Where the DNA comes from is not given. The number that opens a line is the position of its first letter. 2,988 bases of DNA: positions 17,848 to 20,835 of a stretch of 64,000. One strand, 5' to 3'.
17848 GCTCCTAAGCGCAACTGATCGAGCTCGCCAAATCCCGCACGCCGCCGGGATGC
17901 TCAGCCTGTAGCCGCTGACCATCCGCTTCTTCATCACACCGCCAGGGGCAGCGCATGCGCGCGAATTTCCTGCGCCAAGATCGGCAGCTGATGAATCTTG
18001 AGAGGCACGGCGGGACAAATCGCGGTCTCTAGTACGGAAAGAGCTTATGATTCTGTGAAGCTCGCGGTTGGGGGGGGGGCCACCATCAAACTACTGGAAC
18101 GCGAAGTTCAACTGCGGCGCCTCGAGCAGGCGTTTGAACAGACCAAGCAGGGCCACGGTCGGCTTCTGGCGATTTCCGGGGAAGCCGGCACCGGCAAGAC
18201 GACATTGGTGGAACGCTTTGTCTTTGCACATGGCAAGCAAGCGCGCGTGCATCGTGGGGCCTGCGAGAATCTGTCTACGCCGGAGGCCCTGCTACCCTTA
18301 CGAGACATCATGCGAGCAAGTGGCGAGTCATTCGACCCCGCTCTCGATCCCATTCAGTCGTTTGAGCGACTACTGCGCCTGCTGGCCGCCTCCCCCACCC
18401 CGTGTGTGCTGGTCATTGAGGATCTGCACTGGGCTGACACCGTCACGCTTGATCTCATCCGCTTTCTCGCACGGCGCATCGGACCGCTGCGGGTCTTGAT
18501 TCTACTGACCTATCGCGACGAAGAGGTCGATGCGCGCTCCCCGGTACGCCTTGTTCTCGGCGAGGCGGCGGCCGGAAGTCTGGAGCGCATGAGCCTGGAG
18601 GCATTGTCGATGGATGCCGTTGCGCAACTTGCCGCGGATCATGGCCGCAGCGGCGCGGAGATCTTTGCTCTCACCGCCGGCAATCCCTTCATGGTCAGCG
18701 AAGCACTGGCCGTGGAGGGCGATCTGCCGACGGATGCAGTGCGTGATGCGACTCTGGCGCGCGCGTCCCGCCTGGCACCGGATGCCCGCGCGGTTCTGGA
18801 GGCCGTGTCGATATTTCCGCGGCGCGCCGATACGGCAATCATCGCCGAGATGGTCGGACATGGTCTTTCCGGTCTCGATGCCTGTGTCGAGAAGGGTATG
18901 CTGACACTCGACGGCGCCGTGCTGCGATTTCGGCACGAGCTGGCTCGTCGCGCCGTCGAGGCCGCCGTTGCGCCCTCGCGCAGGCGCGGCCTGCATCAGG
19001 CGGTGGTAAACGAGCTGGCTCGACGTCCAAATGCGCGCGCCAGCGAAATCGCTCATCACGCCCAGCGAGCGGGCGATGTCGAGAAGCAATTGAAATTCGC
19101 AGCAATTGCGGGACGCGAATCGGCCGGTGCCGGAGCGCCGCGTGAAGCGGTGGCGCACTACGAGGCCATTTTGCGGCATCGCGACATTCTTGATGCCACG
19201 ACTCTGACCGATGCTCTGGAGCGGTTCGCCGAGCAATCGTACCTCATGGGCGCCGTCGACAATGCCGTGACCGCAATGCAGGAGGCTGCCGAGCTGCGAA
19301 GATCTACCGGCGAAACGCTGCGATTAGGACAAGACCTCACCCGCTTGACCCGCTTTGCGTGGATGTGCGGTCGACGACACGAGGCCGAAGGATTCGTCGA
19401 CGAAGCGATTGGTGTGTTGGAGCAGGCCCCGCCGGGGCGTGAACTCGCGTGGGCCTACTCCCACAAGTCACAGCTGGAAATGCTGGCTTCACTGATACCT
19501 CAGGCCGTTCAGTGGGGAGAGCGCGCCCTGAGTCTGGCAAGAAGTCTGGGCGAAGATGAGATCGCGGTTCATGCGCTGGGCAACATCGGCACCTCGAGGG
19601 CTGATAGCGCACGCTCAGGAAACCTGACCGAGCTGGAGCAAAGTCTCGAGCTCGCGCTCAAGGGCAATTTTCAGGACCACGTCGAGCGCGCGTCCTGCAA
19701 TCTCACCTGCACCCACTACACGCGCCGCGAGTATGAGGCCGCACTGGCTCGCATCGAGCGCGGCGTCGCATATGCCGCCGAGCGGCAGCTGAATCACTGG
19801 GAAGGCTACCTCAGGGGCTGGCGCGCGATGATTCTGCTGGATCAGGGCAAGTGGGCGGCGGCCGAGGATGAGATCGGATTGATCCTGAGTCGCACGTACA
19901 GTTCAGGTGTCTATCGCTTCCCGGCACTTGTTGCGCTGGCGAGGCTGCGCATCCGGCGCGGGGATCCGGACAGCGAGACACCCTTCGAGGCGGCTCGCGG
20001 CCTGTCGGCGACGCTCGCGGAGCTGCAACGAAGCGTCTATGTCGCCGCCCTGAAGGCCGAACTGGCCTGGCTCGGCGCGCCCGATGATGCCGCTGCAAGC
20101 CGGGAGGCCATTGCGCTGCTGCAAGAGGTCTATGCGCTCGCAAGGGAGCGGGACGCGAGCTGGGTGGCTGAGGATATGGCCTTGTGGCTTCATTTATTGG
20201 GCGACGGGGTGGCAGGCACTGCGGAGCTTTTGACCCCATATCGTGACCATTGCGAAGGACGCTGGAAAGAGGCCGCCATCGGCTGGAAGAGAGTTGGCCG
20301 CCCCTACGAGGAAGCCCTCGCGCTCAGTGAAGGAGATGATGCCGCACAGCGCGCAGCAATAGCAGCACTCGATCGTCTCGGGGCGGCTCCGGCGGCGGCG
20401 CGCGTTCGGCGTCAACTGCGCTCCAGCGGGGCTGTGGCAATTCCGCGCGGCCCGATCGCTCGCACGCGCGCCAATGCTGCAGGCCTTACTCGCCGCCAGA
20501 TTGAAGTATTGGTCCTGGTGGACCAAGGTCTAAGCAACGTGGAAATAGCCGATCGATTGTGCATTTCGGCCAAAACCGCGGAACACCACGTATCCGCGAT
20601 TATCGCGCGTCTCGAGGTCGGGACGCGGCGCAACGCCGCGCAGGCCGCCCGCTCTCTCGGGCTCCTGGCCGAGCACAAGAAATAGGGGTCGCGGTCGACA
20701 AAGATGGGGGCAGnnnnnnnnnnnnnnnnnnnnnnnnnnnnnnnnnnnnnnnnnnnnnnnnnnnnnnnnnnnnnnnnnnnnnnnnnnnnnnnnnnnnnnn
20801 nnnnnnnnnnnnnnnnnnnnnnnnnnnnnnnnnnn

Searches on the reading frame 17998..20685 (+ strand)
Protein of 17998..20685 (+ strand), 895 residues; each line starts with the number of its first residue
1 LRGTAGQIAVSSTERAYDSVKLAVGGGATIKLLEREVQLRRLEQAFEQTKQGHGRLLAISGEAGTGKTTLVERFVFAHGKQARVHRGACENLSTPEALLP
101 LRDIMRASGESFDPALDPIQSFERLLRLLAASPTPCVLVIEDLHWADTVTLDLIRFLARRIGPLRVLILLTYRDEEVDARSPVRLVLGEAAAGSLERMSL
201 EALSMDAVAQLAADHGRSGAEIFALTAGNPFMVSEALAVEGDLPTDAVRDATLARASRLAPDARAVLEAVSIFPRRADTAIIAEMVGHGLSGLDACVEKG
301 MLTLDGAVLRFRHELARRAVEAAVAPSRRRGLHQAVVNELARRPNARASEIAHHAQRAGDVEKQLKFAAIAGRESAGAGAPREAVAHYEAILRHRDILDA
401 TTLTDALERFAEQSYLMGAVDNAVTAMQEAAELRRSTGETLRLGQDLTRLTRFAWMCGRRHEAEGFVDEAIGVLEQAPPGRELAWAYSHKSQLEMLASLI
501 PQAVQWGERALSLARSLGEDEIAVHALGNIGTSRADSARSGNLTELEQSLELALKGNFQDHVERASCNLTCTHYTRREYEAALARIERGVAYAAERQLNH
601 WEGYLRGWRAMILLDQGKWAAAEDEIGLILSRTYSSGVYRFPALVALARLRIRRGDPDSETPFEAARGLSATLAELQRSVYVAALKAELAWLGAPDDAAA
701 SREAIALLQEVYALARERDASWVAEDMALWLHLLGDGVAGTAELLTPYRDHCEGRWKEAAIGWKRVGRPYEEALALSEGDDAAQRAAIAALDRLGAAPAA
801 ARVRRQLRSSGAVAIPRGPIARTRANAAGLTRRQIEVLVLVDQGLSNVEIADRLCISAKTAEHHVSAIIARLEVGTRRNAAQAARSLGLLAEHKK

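Call 68: search_protein_families(library=pfam, proteins=[window:17998-20685:+], max_evalue=0.00001)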
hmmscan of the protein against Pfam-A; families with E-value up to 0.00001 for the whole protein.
window:17998-20685:+ (895 aa): 3 families
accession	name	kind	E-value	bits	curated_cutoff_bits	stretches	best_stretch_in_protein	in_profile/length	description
PF13191.12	AAA_16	-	1.3e-22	81.5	32.6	1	32-168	2-166/167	AAA ATPase domain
PF00196.25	GerE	-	3.9e-12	46.1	23.5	1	830-883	3-56/57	Bacterial regulatory proteins, luxR family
PF13401.12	AAA_22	-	7.1e-09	36.5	27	1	53-159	4-109/130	AAA domain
